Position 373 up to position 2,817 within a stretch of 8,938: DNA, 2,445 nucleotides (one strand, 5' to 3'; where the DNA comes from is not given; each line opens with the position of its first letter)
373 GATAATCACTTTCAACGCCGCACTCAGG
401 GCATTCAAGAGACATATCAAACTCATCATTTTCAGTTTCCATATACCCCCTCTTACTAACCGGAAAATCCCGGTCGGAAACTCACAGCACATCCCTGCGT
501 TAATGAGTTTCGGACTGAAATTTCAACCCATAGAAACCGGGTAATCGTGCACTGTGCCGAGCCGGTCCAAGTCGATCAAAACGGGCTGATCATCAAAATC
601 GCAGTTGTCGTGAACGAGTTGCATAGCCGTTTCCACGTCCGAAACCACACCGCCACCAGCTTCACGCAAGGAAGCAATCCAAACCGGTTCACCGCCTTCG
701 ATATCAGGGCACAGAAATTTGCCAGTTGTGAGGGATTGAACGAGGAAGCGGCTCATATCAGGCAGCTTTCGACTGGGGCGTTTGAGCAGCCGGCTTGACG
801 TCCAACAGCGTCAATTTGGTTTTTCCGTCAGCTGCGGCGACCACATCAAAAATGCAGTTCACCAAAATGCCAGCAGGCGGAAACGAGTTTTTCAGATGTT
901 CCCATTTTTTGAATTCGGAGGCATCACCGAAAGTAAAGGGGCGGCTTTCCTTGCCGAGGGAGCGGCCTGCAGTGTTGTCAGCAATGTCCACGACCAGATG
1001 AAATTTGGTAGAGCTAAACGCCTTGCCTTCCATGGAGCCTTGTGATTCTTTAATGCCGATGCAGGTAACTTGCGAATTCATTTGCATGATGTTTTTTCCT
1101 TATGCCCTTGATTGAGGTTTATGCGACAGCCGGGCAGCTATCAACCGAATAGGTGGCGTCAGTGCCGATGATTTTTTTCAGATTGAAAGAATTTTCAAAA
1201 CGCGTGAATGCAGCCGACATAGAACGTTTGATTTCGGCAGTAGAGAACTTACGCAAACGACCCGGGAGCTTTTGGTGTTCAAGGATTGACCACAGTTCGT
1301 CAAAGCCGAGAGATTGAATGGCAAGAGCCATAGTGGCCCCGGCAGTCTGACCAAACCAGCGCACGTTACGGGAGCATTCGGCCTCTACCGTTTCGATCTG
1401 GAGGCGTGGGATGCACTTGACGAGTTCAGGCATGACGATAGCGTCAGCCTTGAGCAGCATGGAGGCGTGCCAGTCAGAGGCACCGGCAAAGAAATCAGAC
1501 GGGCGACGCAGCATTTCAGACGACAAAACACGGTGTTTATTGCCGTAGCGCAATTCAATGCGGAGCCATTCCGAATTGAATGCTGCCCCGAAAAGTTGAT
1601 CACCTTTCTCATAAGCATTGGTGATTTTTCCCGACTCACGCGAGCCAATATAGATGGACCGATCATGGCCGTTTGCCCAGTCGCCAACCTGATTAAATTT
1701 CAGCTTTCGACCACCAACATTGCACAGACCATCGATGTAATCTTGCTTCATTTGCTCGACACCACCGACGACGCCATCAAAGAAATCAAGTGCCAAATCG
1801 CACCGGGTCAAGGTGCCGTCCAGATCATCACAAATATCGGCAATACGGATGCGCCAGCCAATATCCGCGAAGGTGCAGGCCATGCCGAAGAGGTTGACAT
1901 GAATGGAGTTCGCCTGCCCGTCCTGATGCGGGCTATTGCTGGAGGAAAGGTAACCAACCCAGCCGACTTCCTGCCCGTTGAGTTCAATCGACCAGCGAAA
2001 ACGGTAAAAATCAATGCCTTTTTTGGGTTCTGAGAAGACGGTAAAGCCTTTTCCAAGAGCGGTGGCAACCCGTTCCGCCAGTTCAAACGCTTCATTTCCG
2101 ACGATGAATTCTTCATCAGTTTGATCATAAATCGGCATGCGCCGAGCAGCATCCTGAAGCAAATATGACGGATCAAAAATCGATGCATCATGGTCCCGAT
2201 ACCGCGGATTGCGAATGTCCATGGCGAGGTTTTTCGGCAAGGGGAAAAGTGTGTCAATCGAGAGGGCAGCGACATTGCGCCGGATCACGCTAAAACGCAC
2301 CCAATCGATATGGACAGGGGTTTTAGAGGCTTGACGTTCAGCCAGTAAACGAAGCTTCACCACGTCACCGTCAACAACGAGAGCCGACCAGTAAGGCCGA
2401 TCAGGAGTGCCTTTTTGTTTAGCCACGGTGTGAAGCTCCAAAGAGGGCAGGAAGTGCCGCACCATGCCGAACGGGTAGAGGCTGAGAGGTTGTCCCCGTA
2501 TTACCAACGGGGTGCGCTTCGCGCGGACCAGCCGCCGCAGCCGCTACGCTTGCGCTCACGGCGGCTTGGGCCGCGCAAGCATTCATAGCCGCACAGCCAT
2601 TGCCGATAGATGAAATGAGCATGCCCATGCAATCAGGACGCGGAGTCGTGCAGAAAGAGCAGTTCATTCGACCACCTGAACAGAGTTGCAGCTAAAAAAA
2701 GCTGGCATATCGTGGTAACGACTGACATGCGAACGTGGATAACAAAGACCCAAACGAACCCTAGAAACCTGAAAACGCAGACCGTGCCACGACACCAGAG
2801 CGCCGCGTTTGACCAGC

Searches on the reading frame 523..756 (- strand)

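Call 4: search_protein_families(library=pfam, proteins=[window:523-756:-], max_evalue=1)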
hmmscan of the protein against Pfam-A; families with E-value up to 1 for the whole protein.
window:523-756:- (77 aa): 1 family
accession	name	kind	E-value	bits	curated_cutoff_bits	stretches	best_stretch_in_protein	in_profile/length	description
PF12324.14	HTH_15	-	0.15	12.7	27.2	1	22-50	33-61/74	Helix-turn-helix domain of alkylmercury lyase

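Call 5: search_protein_families(library=phrogs, proteins=[window:523-756:-], max_evalue=0.1)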
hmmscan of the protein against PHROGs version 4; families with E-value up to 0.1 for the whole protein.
window:523-756:- (77 aa): 0 families

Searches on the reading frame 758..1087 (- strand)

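Call 4: search_protein_families(library=pfam, proteins=[window:758-1087:-], max_evalue=1)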
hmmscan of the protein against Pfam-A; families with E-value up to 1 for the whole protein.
window:758-1087:- (109 aa): 0 families

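Call 5: search_protein_families(library=phrogs, proteins=[window:758-1087:-], max_evalue=0.1)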
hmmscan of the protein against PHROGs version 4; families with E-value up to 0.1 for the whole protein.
window:758-1087:- (109 aa): 1 family
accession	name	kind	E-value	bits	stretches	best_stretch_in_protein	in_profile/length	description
phrog_4994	-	unknown function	3e-16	60.7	1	1-108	1-101/103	-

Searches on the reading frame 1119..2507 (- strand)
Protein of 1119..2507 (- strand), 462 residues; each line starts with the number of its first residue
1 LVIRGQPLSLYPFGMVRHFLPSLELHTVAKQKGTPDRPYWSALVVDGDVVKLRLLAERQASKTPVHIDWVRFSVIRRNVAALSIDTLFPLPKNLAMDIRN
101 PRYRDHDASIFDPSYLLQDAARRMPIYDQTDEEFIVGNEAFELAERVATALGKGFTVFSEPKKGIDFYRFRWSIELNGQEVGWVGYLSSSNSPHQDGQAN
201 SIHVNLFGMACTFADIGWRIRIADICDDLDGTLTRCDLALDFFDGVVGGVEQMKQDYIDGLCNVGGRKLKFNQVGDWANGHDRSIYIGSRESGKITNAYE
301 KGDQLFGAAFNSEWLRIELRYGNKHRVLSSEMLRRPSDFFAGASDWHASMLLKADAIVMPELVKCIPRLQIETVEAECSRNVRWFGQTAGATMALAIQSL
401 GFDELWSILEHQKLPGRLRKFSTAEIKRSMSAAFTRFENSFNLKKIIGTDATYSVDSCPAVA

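Call 4: search_protein_families(library=pfam, proteins=[window:1119-2507:-], max_evalue=1)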
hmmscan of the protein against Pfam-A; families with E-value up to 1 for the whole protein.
window:1119-2507:- (462 aa): 1 family
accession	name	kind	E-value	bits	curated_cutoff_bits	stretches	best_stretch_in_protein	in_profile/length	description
PF02486.25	Rep_trans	-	1.1e-20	74.5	29.6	1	232-343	2-119/201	Replication initiation factor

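Call 5: search_protein_families(library=phrogs, proteins=[window:1119-2507:-], max_evalue=0.1)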
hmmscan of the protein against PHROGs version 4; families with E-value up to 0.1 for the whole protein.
window:1119-2507:- (462 aa): 1 family
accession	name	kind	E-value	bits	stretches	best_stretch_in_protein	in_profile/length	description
phrog_453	-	DNA, RNA and nucleotide metabolism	3.8e-59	202.2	1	56-429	108-427/447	replication initiation protein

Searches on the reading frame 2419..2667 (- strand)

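Call 4: search_protein_families(library=pfam, proteins=[window:2419-2667:-], max_evalue=1)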
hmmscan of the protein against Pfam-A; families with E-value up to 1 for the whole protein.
window:2419-2667:- (82 aa): 1 family
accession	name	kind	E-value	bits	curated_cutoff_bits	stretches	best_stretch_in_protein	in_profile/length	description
PF16942.10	CclA_1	-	0.33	11.7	25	1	17-45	51-79/103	Putative cyclic bacteriocin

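Call 5: search_protein_families(library=phrogs, proteins=[window:2419-2667:-], max_evalue=0.1)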
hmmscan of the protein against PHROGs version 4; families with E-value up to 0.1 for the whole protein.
window:2419-2667:- (82 aa): 1 family
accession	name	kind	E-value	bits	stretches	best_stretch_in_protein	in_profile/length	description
phrog_12784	-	unknown function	0.039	15.2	1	37-63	18-45/66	-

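Call 7: search_protein_families(library=ncbifam, proteins=[window:2419-2667:-], max_evalue=10)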
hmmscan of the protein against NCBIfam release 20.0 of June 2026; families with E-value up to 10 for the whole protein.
window:2419-2667:- (82 aa): 1 family
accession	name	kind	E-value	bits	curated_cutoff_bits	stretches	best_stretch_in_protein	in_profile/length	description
NF040682.1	PorA_Arch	equivalog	0.23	10.4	550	1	5-69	27-89/387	pyruvate synthase subunit PorA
